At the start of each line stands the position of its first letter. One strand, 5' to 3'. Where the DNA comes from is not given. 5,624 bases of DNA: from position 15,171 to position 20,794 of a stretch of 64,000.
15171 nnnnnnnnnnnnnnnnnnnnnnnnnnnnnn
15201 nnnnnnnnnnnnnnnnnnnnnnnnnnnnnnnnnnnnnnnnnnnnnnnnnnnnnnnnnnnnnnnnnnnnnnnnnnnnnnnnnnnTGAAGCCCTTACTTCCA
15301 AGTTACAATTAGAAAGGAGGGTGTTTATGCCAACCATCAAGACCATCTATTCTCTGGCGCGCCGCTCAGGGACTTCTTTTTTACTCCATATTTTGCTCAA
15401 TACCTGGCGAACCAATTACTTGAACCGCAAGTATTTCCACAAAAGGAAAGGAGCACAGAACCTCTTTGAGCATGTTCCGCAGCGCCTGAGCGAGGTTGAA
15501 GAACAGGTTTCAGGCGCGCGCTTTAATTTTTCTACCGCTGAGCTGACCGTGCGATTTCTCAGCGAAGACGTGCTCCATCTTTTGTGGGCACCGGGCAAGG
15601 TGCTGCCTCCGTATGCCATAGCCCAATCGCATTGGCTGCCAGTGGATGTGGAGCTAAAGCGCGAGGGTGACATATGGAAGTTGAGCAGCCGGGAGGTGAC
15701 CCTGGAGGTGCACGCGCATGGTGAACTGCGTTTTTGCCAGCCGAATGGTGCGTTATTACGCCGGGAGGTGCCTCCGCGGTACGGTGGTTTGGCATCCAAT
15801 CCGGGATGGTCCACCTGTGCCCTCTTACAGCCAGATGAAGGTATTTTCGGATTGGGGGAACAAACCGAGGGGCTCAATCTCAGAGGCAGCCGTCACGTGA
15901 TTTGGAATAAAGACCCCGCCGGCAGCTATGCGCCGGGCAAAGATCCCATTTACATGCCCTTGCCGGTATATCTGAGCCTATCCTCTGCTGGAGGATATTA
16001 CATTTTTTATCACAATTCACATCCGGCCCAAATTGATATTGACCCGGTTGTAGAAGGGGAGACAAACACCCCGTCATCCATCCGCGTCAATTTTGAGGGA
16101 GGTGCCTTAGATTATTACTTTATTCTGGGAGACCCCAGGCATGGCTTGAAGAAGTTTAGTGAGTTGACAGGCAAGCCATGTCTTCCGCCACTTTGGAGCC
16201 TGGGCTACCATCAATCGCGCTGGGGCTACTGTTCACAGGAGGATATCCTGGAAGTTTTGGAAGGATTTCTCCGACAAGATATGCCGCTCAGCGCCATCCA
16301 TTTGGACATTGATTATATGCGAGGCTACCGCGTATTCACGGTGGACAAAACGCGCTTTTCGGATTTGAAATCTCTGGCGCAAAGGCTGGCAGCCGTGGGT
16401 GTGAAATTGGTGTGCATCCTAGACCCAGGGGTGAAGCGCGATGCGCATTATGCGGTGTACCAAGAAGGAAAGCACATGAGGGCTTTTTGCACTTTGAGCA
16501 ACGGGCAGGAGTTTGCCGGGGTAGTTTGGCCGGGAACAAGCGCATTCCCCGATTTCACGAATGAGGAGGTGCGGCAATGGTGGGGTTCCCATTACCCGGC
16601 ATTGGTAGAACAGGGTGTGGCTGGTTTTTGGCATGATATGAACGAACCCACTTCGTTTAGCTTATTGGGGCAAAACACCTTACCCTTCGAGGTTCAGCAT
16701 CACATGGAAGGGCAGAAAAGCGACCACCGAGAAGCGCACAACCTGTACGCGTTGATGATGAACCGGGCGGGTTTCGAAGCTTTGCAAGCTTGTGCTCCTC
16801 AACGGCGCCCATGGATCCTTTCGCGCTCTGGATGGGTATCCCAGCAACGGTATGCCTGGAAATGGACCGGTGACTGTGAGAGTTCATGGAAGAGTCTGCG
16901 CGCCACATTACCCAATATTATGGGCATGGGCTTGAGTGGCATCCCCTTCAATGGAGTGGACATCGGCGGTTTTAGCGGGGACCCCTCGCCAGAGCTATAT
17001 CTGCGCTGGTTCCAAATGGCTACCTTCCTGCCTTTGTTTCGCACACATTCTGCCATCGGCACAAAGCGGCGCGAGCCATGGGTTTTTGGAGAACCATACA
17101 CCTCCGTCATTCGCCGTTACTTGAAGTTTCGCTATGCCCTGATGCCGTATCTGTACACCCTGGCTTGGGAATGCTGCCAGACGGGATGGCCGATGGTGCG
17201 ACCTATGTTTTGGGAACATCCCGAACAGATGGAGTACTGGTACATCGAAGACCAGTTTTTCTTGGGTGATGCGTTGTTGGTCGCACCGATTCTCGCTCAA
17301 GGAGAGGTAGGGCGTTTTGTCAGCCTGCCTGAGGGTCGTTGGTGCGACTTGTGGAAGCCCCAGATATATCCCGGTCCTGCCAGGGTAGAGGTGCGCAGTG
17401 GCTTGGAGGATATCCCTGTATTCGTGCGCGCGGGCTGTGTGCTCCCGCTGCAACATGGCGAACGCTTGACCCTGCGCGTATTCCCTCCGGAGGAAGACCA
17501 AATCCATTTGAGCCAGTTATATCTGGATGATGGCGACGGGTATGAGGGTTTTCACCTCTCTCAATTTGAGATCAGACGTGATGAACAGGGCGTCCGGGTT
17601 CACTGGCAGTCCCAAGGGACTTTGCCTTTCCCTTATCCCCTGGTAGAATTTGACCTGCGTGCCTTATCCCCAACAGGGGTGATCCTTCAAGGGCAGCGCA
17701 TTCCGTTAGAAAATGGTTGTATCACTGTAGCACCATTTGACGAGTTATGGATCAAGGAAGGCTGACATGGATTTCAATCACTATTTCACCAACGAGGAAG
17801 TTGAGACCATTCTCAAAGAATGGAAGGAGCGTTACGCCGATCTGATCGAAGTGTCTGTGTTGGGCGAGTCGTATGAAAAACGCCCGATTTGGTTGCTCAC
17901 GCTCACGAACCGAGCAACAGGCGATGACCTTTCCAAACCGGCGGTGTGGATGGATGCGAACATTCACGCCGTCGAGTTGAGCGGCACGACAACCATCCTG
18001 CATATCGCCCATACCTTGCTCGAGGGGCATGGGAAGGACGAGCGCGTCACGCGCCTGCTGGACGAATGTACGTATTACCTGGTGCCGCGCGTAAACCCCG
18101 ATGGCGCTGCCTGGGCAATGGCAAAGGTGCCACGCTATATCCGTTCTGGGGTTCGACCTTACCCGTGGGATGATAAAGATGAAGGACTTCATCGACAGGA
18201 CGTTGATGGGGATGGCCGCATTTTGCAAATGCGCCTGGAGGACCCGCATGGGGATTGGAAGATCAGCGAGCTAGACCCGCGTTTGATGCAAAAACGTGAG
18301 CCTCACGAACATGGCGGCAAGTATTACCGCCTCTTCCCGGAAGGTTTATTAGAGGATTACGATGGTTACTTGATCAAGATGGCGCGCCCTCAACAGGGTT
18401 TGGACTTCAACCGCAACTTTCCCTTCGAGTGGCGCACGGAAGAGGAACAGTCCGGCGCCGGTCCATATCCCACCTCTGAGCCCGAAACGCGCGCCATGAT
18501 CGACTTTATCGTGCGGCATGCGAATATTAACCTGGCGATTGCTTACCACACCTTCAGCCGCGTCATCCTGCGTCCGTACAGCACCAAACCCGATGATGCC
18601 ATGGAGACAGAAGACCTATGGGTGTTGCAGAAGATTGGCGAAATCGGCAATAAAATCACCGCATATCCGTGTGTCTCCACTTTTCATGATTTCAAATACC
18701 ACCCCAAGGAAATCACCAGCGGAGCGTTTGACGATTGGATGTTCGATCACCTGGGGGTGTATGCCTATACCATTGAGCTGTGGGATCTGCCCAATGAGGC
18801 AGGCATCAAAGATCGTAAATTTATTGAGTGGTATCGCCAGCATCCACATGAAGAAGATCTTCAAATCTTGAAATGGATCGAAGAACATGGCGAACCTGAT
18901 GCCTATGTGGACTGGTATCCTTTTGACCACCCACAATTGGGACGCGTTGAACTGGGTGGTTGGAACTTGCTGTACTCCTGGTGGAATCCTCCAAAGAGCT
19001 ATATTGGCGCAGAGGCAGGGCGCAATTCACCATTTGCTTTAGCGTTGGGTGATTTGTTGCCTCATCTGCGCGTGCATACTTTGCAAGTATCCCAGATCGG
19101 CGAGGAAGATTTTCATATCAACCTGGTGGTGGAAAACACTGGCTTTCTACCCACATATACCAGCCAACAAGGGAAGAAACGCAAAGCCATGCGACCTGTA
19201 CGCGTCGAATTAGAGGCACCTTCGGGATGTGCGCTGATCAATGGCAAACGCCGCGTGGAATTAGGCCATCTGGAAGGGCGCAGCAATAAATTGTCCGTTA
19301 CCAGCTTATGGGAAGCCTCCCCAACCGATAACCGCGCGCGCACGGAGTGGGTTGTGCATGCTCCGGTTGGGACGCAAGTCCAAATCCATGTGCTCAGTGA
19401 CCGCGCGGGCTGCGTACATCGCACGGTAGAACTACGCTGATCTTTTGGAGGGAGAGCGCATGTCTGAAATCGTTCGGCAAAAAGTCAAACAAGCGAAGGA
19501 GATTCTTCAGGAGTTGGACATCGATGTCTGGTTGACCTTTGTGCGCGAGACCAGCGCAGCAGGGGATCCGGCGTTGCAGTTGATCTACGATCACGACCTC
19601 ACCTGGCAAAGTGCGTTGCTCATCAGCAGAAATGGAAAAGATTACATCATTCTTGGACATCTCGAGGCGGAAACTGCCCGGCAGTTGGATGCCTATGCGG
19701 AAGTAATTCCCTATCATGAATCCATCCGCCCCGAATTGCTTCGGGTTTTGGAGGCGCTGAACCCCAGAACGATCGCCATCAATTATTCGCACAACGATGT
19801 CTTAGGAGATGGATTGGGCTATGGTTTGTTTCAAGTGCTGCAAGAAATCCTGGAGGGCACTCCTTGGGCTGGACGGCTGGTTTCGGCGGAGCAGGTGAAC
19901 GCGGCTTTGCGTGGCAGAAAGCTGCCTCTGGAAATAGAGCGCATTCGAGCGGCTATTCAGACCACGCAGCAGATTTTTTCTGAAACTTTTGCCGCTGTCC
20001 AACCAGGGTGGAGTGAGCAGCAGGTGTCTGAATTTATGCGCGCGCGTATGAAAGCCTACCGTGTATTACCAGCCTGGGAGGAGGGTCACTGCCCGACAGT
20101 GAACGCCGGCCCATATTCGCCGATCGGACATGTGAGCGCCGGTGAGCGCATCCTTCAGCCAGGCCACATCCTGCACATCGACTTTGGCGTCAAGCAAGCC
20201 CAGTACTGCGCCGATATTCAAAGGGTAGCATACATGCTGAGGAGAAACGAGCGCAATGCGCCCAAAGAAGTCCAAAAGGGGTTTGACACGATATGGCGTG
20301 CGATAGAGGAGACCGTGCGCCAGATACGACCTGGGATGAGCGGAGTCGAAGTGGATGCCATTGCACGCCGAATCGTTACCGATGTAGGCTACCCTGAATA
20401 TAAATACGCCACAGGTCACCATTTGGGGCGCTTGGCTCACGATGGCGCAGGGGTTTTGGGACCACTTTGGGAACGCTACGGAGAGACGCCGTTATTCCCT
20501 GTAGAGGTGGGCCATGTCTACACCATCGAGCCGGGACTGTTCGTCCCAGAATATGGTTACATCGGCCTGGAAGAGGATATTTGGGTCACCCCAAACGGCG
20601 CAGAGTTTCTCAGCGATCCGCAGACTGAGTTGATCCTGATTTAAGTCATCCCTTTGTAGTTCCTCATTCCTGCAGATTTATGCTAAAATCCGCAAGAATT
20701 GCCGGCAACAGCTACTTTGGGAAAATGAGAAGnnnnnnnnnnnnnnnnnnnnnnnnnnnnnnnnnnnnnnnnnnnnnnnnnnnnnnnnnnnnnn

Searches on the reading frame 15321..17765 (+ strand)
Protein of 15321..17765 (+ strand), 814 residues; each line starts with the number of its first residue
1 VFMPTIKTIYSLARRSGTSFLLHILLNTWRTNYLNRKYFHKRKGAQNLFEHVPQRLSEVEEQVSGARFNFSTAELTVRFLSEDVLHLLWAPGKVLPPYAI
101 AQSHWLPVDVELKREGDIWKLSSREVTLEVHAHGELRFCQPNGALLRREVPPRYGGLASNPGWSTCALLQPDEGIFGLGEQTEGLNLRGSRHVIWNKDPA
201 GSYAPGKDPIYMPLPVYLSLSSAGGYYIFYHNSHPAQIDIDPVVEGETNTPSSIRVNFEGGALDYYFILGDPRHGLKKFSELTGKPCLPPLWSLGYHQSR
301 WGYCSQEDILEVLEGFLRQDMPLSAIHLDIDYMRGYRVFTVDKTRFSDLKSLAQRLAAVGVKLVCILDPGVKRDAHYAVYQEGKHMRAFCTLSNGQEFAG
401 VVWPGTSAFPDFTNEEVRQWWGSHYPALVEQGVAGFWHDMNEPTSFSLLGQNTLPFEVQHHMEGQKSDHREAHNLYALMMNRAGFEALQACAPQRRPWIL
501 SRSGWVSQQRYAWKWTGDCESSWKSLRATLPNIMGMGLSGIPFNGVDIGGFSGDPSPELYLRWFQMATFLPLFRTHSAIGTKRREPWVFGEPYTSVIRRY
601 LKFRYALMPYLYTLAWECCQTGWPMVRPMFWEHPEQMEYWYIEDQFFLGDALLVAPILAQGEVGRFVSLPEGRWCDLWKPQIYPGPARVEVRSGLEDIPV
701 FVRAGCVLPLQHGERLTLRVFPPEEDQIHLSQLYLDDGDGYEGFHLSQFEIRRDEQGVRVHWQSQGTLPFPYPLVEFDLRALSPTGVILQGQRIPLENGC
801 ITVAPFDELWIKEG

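Call 51: search_protein_families(library=pfam, proteins=[window:15321-17765:+], max_evalue=0.00001)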
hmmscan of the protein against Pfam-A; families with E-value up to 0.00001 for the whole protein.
window:15321-17765:+ (814 aa): 3 families
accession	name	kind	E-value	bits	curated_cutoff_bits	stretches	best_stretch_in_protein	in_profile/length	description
PF01055.32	Glyco_hydro_31_2nd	-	1.2e-118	396.7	23.5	1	286-614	1-328/328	Glycosyl hydrolases family 31 TIM-barrel domain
PF21365.3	Glyco_hydro_31_3rd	-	1.2e-24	87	24.4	1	622-708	1-87/87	Glycosyl hydrolase family 31 C-terminal domain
PF13802.12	Gal_mutarotas_2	-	9.4e-20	72.1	27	1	75-239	2-184/184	Glycosyl hydrolase 31 N-terminal galactose mutarotase-like domain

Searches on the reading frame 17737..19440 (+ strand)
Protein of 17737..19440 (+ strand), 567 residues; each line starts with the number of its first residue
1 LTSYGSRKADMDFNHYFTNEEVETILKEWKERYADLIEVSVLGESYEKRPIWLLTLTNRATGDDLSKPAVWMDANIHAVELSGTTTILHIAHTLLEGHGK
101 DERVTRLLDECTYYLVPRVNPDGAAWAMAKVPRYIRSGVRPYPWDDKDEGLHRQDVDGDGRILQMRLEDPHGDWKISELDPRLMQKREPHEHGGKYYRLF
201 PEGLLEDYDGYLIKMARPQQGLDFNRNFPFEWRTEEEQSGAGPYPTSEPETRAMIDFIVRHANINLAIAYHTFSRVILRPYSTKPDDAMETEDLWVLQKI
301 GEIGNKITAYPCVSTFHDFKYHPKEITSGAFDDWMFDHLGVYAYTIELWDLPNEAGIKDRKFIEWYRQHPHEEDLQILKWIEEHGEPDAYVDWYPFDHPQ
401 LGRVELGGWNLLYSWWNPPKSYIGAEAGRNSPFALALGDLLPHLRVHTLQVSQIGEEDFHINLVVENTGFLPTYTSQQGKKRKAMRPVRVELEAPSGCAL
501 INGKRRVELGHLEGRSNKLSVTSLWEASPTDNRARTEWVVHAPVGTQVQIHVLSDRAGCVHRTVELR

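Call 52: search_protein_families(library=pfam, proteins=[window:17737-19440:+], max_evalue=0.00001)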
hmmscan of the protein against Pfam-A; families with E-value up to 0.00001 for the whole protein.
window:17737-19440:+ (567 aa): 1 family
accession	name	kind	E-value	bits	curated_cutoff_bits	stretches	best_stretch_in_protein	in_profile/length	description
PF00246.29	Peptidase_M14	-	2.9e-52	178.5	21.6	1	23-351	2-264/286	Zinc carboxypeptidase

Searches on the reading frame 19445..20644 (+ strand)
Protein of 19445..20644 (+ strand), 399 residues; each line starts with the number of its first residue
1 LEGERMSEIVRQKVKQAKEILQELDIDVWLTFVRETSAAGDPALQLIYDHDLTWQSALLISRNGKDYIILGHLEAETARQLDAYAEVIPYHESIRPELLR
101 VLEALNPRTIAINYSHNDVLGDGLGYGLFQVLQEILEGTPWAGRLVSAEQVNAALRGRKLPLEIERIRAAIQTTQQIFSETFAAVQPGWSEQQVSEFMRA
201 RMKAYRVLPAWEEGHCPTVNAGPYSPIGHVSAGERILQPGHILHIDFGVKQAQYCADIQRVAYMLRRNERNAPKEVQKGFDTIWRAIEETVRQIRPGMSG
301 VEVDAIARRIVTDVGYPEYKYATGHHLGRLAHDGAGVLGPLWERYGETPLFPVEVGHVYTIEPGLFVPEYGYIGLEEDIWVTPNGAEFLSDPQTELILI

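Call 52: search_protein_families(library=pfam, proteins=[window:19445-20644:+], max_evalue=0.00001)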
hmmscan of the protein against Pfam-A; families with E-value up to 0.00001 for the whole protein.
window:19445-20644:+ (399 aa): 1 family
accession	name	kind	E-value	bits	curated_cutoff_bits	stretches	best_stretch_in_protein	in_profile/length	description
PF00557.29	Peptidase_M24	-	4.7e-34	118.4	23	1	165-383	1-208/208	Metallopeptidase family M24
